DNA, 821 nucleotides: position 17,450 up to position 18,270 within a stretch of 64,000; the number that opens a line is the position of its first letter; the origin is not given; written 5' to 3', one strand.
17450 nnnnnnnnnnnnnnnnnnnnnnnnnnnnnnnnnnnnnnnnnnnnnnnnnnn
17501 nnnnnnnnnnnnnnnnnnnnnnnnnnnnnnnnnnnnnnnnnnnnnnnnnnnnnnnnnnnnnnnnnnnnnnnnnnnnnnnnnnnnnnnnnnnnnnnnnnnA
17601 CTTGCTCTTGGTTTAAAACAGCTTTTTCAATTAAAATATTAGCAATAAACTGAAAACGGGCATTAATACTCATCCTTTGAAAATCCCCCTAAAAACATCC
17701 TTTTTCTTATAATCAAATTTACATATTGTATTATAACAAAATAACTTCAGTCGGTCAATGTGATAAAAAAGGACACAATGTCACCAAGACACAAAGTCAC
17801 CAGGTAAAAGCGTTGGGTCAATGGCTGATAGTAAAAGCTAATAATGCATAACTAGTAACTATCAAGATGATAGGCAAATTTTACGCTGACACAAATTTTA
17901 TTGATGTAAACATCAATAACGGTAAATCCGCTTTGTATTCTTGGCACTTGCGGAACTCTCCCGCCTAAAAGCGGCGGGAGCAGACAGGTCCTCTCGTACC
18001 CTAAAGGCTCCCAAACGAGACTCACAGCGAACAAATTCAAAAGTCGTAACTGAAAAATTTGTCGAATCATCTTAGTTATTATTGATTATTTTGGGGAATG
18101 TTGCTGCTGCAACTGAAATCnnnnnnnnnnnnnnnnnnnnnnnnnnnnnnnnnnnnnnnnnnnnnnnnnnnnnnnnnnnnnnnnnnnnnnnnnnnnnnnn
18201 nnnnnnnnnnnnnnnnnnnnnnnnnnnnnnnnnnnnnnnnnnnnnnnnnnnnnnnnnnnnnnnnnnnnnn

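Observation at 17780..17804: A shared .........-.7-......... direct-repeat motif upstream of the gspE operon and the PQQ/minor-pilin operon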

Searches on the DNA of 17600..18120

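Call 58: search_rna_families(source=window, start=17600, end=18120, threshold=evalue, max_evalue=1)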
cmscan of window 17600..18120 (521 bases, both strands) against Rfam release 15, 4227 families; matches with E-value up to 1: 0.
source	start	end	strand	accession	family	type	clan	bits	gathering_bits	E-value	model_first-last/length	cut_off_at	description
